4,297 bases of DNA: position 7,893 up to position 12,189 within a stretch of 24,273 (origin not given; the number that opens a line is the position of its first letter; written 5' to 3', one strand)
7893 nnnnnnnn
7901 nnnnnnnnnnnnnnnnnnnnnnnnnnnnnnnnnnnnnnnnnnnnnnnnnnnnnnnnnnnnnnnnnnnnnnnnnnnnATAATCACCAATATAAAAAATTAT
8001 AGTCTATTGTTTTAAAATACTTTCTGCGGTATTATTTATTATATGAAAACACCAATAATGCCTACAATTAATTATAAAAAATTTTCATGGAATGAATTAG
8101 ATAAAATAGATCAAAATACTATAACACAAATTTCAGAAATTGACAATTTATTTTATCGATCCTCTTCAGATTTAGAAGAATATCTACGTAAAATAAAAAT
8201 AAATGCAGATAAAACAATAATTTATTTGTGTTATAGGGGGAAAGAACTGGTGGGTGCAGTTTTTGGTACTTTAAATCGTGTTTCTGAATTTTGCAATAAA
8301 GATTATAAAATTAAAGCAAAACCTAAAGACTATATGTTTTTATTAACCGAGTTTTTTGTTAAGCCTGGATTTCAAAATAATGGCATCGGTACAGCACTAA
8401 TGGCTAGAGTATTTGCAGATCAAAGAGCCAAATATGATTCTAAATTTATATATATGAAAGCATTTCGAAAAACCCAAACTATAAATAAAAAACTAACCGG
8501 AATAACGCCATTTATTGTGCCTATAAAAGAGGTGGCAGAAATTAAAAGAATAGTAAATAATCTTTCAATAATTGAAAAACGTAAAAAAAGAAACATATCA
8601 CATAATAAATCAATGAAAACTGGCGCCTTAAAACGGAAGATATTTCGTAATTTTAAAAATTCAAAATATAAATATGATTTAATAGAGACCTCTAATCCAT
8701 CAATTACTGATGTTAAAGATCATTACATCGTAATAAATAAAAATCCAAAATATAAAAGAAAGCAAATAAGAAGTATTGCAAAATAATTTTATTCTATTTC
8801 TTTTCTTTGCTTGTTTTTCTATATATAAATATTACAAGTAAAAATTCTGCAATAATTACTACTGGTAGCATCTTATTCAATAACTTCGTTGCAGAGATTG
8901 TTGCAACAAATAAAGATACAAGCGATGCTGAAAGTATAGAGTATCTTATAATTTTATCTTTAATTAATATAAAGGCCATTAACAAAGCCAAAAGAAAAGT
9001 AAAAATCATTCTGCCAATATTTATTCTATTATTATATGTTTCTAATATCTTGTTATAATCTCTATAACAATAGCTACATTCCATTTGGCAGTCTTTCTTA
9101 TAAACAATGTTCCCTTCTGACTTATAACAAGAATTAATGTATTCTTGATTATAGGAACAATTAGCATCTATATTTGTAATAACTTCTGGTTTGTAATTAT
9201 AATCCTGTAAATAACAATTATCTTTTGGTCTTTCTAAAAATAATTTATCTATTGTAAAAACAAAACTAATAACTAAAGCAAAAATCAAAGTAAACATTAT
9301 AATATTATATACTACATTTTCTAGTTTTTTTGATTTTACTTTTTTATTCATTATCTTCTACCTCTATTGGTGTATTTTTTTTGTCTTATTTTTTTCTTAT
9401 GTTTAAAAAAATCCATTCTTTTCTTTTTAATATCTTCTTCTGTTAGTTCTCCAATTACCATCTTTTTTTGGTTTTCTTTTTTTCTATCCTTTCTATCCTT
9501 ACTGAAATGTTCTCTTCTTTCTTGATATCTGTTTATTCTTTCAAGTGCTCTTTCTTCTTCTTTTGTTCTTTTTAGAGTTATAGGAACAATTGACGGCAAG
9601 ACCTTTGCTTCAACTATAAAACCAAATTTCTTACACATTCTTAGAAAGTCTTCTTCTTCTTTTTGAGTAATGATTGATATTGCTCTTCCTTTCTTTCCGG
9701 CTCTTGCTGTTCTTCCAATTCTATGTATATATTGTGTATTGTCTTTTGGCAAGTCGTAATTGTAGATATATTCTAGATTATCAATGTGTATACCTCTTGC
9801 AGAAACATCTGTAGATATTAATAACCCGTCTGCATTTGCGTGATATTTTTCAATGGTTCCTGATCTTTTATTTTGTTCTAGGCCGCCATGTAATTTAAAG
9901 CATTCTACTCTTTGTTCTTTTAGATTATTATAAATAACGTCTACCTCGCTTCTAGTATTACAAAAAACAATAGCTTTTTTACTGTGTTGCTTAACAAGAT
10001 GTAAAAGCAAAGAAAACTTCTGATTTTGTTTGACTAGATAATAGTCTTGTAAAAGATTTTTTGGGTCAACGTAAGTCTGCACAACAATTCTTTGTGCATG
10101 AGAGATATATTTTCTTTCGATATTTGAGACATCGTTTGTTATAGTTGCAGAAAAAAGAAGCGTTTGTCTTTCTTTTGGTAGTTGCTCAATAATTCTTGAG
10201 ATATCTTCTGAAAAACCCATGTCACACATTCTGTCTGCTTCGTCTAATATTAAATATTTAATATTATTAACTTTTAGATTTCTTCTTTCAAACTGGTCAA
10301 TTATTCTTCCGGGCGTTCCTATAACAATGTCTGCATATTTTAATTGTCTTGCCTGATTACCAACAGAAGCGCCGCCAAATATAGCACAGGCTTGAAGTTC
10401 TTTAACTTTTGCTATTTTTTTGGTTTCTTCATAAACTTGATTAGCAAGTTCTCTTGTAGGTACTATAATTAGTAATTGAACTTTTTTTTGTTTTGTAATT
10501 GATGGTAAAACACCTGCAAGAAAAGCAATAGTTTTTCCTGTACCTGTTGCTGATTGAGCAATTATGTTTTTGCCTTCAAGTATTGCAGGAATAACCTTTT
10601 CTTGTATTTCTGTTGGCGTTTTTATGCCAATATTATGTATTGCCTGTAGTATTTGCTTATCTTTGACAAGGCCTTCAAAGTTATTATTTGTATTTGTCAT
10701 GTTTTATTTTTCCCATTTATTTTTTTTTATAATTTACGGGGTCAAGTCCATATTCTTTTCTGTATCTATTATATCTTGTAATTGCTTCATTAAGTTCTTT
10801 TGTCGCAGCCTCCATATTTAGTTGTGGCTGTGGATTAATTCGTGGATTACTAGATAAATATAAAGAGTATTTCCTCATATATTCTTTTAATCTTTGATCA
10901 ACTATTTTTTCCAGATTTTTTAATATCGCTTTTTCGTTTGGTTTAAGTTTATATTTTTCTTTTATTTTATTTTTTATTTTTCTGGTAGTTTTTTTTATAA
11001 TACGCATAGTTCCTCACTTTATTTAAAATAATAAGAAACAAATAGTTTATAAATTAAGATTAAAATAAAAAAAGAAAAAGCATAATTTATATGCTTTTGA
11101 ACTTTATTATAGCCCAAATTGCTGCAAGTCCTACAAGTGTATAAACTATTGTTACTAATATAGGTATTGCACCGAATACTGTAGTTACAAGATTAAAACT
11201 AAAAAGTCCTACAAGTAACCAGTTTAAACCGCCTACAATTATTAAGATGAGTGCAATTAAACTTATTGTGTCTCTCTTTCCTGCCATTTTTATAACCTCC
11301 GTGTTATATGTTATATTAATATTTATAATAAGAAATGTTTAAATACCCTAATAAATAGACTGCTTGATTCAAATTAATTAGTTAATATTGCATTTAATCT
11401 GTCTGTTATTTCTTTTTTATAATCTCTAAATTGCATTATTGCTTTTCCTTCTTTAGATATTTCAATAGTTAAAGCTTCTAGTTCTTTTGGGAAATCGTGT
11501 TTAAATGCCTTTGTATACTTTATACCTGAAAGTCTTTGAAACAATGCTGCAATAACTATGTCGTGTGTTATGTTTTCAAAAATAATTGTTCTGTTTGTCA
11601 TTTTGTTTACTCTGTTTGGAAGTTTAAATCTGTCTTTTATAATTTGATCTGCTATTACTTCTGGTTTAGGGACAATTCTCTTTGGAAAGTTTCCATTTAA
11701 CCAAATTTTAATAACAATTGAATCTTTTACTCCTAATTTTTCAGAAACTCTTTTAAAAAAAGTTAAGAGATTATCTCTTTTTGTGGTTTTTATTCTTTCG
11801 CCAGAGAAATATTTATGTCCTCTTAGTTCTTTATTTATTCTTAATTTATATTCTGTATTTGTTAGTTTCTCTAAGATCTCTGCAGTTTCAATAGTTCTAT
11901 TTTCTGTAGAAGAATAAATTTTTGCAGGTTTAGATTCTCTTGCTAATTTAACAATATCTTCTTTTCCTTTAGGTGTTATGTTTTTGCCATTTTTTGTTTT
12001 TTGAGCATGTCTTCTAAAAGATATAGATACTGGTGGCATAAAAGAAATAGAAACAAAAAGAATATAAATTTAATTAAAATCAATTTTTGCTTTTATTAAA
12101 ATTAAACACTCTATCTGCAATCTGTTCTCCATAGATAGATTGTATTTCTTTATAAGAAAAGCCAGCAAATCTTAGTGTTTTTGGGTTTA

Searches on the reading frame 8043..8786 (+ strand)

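Call 9: search_protein_families(library=pfam, proteins=[window:8043-8786:+], max_evalue=0.01)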
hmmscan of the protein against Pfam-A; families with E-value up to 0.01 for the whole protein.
window:8043-8786:+ (247 aa): 3 families
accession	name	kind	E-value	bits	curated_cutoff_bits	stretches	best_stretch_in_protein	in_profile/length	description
PF00583.31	Acetyltransf_1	-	1.9e-05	25.4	20.7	1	31-125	5-86/116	Acetyltransferase (GNAT) family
PF13508.13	Acetyltransf_7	-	4.2e-05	24.3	27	1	60-130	5-58/84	Acetyltransferase (GNAT) domain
PF13673.13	Acetyltransf_10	-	0.00054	20.4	23.6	1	54-128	27-81/128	Acetyltransferase (GNAT) domain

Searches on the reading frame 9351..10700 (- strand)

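Call 9: search_protein_families(library=pfam, proteins=[window:9351-10700:-], max_evalue=0.01)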
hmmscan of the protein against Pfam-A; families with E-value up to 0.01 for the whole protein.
window:9351-10700:- (449 aa): 6 families
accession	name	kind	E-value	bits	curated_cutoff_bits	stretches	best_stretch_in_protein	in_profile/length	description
PF00270.35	DEAD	-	8.8e-52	175.6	26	1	30-193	1-166/167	DEAD/DEAH box helicase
PF00271.37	Helicase_C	-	4.8e-28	98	23.5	1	228-335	2-110/110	Helicase conserved C-terminal domain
PF04851.21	ResIII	-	4e-15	56.5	22.5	1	29-187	4-162/164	Type III restriction enzyme, res subunit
PF00176.29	SNF2-rel_dom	-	2e-08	34.1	24.9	1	52-182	26-159/290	SNF2-related domain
PF13245.12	AAA_19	-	0.00096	19.8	25.1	1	33-181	1-120/134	AAA domain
PF14617.12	CMS1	-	0.0043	16.9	35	1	124-154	177-207/250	U3-containing 90S pre-ribosomal complex subunit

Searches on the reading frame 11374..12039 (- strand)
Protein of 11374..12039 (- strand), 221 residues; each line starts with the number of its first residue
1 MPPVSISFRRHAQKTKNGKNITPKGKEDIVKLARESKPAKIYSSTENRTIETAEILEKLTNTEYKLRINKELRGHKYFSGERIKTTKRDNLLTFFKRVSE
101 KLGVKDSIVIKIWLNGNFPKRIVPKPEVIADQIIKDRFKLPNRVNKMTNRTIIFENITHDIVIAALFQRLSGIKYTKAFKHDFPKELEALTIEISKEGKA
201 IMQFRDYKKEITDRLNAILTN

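Call 9: search_protein_families(library=pfam, proteins=[window:11374-12039:-], max_evalue=0.01)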
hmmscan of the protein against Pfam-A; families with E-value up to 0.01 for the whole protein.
window:11374-12039:- (221 aa): 2 families
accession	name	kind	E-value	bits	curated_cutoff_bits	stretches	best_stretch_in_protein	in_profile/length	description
PF00300.27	His_Phos_1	-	8.2e-06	26.1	21.7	1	13-73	8-78/194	Histidine phosphatase superfamily (branch 1)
PF11543.14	UN_NPL4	-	0.0072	17.2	21.9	0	81-123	16-57/80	Nuclear pore localisation protein NPL4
